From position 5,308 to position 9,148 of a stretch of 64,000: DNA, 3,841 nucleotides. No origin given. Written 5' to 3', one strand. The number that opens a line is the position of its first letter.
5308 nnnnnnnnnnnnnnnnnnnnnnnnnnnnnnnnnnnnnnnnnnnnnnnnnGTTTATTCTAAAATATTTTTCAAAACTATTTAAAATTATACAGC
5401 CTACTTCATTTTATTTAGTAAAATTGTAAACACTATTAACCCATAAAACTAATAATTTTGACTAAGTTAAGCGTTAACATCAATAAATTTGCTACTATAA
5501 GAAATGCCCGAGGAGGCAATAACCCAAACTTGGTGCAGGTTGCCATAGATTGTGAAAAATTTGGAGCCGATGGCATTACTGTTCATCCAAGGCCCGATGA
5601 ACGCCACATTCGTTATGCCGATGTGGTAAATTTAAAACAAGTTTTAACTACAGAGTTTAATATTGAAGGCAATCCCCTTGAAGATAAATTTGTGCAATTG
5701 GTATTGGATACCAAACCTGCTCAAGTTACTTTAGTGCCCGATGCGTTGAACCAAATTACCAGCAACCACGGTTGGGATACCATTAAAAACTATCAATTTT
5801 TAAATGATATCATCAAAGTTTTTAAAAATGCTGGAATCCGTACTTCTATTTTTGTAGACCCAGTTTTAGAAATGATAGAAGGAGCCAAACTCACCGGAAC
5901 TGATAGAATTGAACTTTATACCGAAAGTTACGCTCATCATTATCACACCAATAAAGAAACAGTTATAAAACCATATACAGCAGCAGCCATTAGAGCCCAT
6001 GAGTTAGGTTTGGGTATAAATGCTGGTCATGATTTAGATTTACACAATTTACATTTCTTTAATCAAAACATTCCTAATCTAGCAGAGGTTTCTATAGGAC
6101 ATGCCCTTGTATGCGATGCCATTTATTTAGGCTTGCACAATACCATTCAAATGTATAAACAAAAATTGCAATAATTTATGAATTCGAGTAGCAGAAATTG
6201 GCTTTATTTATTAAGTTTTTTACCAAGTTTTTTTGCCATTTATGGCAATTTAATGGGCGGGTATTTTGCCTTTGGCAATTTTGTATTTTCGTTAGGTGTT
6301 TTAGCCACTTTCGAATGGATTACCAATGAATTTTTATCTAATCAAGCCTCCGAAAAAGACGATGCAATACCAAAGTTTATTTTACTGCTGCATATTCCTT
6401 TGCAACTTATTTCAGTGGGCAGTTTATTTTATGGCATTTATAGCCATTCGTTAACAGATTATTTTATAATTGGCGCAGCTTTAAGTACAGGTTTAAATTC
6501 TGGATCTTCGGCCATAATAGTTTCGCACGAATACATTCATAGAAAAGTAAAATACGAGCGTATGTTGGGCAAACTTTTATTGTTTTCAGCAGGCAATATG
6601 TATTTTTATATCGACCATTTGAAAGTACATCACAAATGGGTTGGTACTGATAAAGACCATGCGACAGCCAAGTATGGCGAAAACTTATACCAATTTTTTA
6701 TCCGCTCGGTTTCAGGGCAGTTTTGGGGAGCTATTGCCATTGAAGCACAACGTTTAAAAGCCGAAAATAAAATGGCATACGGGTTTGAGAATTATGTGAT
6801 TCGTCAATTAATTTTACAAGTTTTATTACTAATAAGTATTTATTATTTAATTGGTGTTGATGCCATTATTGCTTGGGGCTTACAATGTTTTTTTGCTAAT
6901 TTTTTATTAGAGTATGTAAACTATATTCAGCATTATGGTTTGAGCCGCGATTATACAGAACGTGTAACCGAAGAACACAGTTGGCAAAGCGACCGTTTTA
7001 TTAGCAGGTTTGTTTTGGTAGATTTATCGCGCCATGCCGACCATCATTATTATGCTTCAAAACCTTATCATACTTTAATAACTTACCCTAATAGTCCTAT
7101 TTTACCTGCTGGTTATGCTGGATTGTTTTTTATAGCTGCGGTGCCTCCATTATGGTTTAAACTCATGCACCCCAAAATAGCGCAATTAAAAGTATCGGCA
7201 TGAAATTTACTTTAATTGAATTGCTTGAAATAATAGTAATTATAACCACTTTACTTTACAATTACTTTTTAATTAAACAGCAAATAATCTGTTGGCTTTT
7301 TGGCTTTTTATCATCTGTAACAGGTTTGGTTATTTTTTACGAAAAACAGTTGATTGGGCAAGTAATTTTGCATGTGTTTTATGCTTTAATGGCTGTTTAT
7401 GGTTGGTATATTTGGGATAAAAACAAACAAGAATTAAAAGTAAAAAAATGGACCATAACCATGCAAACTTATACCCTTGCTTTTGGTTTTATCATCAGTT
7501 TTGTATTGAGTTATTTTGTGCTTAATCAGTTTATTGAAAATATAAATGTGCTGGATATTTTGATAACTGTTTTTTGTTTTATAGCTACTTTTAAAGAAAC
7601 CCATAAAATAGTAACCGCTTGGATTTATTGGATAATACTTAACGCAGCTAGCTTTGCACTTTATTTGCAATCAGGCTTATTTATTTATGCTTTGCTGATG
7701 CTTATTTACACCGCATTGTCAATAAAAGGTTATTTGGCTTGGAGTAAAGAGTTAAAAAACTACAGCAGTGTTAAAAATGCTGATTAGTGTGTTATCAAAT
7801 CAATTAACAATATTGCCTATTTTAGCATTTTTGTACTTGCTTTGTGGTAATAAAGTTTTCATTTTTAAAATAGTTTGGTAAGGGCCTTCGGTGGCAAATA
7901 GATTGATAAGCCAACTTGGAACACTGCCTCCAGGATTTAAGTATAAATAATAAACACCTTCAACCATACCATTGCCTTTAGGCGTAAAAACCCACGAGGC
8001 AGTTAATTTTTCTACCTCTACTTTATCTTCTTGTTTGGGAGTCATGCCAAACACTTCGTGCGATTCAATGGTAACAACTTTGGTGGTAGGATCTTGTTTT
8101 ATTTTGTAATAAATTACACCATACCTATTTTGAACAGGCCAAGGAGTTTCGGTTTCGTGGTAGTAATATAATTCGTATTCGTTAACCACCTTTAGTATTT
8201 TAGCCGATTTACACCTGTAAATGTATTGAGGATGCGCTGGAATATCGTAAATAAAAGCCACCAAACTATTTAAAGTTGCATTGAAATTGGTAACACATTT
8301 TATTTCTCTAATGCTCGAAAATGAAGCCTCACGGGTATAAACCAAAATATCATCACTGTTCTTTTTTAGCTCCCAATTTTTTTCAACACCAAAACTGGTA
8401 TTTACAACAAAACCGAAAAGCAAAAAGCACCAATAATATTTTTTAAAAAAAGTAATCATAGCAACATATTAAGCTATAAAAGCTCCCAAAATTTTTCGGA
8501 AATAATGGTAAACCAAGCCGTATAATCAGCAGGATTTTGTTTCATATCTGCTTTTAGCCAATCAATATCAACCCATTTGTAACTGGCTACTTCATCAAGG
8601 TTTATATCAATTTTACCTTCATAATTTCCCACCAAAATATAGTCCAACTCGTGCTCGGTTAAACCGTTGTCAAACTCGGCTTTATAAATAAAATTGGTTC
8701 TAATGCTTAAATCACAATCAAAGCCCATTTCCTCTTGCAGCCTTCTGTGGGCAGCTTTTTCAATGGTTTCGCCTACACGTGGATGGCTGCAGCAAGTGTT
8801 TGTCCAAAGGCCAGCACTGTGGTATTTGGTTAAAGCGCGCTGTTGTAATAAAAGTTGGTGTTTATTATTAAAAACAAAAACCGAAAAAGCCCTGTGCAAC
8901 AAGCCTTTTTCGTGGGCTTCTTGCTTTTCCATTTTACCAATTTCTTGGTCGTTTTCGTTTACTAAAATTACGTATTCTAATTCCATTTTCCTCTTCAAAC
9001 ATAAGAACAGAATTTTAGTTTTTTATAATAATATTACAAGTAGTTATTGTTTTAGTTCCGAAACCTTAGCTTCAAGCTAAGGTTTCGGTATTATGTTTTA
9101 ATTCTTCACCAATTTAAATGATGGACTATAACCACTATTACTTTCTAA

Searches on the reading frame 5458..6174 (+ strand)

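Call 64: search_protein_families(library=pfam, proteins=[window:5458-6174:+], max_evalue=0.00001)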
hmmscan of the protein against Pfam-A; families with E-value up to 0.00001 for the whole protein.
window:5458-6174:+ (238 aa): 1 family
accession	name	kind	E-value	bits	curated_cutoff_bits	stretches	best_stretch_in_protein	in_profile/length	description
PF03740.19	PdxJ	-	4.5e-92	307.8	24.5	1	3-235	1-232/234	Pyridoxal phosphate biosynthesis protein PdxJ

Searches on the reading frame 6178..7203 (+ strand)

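Call 64: search_protein_families(library=pfam, proteins=[window:6178-7203:+], max_evalue=0.00001)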
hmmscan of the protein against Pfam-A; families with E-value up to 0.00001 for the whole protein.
window:6178-7203:+ (341 aa): 1 family
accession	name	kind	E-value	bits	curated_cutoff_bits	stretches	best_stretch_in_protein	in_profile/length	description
PF00487.30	FA_desaturase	-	1.6e-27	97.3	29.7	1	101-300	9-231/253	Fatty acid desaturase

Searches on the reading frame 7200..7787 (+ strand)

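Call 64: search_protein_families(library=pfam, proteins=[window:7200-7787:+], max_evalue=0.00001)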
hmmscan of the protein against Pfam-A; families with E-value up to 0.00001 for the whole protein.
window:7200-7787:+ (195 aa): 1 family
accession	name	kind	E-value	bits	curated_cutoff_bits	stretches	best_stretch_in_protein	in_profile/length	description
PF04973.17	NMN_transporter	-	4.2e-38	131.5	27.3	1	8-183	2-175/175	Nicotinamide mononucleotide transporter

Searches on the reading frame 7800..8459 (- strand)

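Call 64: search_protein_families(library=pfam, proteins=[window:7800-8459:-], max_evalue=0.00001)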
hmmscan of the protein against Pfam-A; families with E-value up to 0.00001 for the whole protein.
window:7800-8459:- (219 aa): 1 family
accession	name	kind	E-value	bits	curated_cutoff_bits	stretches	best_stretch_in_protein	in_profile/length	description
PF01852.25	START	-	4.8e-09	36.3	22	1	26-190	18-187/207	START domain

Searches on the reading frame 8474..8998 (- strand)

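Call 64: search_protein_families(library=pfam, proteins=[window:8474-8998:-], max_evalue=0.00001)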
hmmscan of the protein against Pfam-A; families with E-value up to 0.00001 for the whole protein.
window:8474-8998:- (174 aa): 1 family
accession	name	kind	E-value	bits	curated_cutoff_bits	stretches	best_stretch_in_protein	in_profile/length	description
PF00293.34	NUDIX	-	1.8e-22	80.2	21.1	1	34-163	2-134/134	NUDIX domain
